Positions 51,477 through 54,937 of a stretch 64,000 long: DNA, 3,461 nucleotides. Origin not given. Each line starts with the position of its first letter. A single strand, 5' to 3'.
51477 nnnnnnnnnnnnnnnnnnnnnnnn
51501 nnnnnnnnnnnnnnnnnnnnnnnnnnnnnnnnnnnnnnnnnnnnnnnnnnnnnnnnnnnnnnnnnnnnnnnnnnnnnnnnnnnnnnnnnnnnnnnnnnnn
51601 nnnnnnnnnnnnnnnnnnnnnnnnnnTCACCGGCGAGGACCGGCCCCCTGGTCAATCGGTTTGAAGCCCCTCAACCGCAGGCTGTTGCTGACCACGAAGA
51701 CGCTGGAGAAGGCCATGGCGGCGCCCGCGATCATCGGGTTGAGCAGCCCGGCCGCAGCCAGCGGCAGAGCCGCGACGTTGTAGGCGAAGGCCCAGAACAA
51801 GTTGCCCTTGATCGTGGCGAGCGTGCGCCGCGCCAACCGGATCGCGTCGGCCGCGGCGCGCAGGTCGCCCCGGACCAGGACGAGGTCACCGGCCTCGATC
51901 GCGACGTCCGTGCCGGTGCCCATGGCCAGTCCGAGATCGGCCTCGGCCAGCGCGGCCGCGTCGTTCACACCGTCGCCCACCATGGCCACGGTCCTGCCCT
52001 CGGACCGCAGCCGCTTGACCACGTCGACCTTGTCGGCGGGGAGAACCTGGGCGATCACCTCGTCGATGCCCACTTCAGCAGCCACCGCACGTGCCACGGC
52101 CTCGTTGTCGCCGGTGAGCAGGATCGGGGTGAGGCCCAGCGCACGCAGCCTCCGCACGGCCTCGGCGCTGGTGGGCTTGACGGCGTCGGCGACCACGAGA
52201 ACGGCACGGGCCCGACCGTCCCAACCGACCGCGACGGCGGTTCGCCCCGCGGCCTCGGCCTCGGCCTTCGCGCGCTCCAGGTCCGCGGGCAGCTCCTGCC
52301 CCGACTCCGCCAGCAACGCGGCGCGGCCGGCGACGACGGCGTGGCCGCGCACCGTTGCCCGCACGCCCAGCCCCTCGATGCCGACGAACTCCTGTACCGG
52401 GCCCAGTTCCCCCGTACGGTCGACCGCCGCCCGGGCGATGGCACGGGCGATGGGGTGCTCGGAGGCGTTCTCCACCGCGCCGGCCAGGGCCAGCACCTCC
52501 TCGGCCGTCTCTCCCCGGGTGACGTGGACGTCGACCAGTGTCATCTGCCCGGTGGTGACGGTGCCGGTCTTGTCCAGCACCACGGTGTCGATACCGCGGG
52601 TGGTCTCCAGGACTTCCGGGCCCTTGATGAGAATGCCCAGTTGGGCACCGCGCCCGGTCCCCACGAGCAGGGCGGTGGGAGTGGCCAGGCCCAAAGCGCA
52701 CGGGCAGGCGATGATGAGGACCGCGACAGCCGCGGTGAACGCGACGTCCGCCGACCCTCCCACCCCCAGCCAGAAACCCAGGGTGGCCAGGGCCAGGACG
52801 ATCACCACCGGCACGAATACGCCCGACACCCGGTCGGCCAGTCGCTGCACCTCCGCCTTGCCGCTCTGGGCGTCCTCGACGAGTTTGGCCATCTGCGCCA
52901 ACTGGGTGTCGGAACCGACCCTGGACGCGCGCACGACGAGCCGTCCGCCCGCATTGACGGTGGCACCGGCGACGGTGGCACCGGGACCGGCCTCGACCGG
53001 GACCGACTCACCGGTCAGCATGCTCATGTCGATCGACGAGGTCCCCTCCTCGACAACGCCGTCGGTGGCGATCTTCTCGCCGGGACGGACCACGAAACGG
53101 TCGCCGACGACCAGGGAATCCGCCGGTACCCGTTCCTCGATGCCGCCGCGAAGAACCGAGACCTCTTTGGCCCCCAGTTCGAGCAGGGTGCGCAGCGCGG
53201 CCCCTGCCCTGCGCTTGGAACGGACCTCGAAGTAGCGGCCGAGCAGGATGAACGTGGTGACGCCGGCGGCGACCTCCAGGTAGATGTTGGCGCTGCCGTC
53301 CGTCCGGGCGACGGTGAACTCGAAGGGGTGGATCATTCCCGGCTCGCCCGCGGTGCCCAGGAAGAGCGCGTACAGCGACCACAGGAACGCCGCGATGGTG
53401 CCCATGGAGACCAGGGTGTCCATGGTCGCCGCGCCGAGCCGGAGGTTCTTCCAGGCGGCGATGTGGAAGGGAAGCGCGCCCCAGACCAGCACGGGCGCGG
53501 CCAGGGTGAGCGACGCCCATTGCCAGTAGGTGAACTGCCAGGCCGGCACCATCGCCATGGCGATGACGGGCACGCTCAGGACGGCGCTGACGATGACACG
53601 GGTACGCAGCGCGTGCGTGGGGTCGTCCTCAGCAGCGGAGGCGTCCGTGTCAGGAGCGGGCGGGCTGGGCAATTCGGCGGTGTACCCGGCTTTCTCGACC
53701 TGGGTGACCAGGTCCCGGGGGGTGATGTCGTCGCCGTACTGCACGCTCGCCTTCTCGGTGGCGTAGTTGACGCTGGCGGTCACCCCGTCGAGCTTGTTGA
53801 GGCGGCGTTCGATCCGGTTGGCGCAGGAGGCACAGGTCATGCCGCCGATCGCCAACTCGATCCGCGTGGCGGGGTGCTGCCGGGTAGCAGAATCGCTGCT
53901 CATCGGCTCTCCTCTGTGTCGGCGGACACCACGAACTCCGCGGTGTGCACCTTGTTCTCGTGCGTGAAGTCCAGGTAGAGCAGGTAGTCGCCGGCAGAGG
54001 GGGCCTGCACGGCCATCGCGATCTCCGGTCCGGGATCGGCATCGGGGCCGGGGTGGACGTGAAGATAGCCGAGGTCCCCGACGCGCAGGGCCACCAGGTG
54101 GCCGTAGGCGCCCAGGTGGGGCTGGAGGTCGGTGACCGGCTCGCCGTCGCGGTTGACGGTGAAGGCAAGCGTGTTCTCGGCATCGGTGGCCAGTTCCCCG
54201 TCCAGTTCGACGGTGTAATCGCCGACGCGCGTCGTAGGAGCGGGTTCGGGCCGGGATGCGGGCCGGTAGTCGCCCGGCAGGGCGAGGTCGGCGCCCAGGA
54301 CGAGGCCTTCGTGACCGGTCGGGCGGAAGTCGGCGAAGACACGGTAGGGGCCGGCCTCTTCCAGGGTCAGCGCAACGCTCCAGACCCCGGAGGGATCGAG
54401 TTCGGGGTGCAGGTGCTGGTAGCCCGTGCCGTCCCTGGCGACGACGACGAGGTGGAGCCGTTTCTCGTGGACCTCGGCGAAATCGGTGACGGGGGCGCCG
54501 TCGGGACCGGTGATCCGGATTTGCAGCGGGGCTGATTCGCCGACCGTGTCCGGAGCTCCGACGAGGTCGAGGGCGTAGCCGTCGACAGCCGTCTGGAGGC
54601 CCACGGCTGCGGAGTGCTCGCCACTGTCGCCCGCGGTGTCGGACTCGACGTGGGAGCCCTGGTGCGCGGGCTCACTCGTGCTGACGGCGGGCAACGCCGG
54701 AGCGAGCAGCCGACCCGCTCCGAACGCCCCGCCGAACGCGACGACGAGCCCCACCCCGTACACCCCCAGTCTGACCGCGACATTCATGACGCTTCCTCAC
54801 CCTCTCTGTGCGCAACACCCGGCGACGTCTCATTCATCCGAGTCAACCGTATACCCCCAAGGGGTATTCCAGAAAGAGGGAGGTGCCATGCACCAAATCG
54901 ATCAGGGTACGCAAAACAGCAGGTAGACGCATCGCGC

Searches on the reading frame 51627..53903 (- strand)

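Call 91: search_protein_families(library=pfam, proteins=[window:51627-53903:-], max_evalue=0.001)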
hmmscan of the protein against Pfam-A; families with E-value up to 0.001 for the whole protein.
window:51627-53903:- (758 aa): 5 families
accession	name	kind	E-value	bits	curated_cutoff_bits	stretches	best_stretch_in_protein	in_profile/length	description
PF00122.25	E1-E2_ATPase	-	1.4e-54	184.8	28.1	1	243-421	2-180/181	E1-E2 ATPase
PF00702.32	Hydrolase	-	1.1e-32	114.5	26.4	1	438-656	1-191/191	haloacid dehalogenase-like hydrolase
PF00403.32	HMA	-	8e-16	58.6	24.8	1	17-75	2-62/62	Heavy-metal-associated domain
PF08282.18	Hydrolase_3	-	0.00013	22.2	20.9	0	628-676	195-243/255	haloacid dehalogenase-like hydrolase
PF12710.13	HAD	-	0.00022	22.1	27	1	558-653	67-160/189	haloacid dehalogenase-like hydrolase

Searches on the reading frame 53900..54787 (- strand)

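Call 91: search_protein_families(library=pfam, proteins=[window:53900-54787:-], max_evalue=0.001)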
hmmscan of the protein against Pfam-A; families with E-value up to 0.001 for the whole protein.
window:53900-54787:- (295 aa): 1 family
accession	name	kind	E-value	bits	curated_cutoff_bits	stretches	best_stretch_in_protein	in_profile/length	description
PF13115.11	YtkA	-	0.00016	22.7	25.9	0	188-221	4-38/85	YtkA-like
